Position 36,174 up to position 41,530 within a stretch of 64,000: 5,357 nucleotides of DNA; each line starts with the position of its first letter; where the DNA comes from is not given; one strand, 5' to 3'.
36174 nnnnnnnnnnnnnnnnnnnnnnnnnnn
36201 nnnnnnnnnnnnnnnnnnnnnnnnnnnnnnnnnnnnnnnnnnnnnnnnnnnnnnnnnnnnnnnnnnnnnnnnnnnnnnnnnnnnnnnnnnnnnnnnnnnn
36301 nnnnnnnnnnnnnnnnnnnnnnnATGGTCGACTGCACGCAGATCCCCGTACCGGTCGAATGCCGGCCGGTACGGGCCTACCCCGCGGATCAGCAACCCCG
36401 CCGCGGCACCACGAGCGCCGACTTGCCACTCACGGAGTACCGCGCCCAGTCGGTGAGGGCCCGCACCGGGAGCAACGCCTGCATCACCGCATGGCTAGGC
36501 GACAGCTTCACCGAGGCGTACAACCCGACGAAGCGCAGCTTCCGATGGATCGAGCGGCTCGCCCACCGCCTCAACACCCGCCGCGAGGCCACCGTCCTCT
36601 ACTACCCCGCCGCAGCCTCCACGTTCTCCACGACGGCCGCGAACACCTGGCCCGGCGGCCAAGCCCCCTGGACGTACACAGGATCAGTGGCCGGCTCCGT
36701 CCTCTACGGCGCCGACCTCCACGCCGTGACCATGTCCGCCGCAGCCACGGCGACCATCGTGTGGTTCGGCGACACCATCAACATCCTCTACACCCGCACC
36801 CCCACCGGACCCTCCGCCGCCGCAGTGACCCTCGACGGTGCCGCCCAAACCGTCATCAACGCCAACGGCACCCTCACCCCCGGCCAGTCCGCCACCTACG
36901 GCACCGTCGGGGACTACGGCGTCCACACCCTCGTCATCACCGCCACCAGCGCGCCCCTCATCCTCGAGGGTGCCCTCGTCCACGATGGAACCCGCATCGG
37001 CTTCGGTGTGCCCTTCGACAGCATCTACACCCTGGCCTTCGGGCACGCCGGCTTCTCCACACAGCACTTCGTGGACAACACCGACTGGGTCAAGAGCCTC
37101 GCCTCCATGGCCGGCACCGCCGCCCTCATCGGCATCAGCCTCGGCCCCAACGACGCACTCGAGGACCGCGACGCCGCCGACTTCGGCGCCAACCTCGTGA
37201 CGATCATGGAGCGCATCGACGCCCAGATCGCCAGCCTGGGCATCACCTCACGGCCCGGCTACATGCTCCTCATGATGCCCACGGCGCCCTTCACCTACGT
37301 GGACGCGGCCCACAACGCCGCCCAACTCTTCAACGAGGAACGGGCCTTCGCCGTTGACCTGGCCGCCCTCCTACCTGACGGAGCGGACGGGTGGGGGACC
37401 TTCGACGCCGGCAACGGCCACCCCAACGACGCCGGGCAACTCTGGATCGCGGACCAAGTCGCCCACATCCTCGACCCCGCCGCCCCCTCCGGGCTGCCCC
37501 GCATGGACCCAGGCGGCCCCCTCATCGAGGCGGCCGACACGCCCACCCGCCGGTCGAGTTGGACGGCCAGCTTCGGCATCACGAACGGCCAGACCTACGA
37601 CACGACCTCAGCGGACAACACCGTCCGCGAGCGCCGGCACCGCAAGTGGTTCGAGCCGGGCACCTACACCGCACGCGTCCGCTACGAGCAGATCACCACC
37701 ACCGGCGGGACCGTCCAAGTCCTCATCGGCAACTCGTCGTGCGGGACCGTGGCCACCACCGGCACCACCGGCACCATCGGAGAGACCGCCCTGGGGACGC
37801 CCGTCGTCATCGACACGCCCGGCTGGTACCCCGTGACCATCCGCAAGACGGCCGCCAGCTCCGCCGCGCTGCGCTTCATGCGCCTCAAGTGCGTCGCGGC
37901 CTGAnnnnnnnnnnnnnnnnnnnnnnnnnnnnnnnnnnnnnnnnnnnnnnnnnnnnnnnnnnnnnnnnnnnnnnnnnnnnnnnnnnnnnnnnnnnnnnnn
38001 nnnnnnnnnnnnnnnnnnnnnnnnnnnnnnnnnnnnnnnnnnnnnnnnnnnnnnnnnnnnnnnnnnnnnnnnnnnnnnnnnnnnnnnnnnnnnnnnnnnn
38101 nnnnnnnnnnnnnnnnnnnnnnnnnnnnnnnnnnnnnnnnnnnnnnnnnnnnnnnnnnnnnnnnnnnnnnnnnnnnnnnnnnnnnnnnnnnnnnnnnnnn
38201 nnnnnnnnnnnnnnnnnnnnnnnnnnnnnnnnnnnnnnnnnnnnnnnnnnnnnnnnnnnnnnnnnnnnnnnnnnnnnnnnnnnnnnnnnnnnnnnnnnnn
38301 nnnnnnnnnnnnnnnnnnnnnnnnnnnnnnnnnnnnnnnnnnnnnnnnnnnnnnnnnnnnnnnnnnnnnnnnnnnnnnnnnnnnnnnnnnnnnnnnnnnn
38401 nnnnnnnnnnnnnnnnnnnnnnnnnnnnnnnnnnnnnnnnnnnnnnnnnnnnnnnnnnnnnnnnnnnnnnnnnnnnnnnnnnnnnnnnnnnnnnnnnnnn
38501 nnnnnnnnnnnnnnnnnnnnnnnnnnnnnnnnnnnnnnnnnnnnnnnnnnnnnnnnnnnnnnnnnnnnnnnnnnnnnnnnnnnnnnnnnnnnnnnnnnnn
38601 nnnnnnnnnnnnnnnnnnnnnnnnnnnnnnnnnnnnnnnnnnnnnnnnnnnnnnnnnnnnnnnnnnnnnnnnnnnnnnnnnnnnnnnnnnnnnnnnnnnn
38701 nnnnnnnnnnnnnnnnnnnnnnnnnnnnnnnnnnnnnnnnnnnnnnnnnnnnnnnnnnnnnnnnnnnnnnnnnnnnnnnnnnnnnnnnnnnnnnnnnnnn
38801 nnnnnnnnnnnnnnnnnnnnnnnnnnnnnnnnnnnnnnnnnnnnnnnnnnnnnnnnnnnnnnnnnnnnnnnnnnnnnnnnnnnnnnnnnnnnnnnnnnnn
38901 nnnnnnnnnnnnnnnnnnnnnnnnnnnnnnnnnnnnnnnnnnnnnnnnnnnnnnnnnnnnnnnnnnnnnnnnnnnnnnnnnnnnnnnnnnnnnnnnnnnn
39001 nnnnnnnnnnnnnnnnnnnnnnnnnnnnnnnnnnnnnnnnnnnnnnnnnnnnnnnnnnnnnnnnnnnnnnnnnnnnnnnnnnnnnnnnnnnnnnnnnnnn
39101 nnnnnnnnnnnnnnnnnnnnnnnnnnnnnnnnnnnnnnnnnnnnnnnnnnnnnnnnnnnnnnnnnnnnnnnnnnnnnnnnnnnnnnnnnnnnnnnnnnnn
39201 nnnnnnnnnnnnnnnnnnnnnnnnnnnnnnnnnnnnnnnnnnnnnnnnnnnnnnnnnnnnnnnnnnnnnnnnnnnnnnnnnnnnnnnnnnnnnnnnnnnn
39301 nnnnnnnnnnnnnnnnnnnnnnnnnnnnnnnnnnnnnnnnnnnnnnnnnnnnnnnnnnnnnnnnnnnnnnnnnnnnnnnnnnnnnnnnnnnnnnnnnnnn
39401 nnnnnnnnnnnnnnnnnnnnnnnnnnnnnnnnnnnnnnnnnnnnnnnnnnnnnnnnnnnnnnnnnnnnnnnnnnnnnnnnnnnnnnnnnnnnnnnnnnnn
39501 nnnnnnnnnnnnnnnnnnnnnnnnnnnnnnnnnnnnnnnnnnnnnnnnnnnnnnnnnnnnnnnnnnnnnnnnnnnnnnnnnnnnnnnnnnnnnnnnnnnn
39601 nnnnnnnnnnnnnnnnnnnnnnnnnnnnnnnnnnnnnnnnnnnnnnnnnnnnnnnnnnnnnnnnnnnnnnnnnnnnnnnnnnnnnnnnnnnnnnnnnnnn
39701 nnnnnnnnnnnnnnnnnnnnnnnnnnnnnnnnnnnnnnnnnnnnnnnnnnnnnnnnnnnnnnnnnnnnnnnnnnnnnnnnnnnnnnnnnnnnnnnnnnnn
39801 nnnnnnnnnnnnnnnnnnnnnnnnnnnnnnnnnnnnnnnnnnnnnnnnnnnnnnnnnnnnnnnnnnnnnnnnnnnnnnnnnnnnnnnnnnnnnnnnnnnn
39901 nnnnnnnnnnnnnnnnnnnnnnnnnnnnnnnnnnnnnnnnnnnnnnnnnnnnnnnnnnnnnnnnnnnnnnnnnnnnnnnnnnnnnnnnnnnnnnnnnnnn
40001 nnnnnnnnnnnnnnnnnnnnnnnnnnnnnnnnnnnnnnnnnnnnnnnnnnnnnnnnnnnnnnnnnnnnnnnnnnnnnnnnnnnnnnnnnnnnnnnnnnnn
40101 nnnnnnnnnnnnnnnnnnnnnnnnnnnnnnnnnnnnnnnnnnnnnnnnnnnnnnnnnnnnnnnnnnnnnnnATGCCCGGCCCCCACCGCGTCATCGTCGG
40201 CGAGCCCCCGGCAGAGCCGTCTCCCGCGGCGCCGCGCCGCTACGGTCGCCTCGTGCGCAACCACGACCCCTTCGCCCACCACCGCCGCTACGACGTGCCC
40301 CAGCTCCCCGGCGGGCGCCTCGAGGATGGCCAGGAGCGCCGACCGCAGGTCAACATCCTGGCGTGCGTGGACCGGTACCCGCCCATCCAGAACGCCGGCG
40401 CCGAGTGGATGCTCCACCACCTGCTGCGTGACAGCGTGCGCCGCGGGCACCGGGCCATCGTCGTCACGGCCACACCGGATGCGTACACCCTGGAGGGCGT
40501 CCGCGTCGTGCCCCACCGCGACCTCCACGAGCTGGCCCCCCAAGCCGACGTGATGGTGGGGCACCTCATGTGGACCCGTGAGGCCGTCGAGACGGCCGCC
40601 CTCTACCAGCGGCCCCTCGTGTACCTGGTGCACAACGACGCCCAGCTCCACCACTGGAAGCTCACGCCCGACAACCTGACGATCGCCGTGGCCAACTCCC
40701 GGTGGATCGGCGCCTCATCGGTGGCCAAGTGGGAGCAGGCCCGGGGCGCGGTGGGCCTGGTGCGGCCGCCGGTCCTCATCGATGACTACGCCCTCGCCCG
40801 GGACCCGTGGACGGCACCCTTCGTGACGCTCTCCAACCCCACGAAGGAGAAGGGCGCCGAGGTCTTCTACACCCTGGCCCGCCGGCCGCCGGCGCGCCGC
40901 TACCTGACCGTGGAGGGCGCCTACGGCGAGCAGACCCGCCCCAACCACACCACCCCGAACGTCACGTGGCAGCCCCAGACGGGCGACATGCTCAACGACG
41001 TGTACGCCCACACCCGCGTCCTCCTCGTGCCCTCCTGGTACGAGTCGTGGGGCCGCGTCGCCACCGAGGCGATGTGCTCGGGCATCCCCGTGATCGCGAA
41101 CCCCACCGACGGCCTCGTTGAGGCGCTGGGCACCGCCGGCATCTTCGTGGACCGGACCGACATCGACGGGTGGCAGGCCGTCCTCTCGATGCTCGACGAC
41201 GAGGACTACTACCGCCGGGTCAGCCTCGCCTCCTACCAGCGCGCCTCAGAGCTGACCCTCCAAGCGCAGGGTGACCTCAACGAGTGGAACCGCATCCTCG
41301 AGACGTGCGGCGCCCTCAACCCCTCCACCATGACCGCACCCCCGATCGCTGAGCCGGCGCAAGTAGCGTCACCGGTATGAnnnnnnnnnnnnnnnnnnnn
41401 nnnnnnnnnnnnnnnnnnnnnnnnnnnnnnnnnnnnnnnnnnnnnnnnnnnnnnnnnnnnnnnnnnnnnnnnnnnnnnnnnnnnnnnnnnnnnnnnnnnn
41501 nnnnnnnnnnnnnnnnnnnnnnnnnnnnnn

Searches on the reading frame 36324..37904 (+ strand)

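Call 7: search_protein_families(library=pfam, proteins=[window:36324-37904:+], max_evalue=0.001)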
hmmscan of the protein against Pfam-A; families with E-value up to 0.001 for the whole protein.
window:36324-37904:+ (526 aa): 1 family
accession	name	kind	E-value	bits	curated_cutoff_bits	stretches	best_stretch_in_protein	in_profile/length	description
PF13472.12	Lipase_GDSL_2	-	2.8e-08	34.9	32.9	1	239-372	39-176/178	GDSL-like Lipase/Acylhydrolase family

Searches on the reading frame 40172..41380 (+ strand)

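Call 7: search_protein_families(library=pfam, proteins=[window:40172-41380:+], max_evalue=0.001)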
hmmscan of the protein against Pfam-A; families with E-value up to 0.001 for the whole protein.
window:40172-41380:+ (402 aa): 3 families
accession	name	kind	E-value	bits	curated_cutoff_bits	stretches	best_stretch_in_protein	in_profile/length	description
PF13692.12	Glyco_trans_1_4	-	3.3e-13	50.6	27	1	254-341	52-140/142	Glycosyl transferases group 1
PF00534.26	Glycos_transf_1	-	1.6e-10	41.2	26.4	1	262-354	73-169/172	Glycosyl transferases group 1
PF20706.3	GT4-conflict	-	5.2e-07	29.4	26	1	273-329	274-327/385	Family 4 Glycosyltransferase in conflict systems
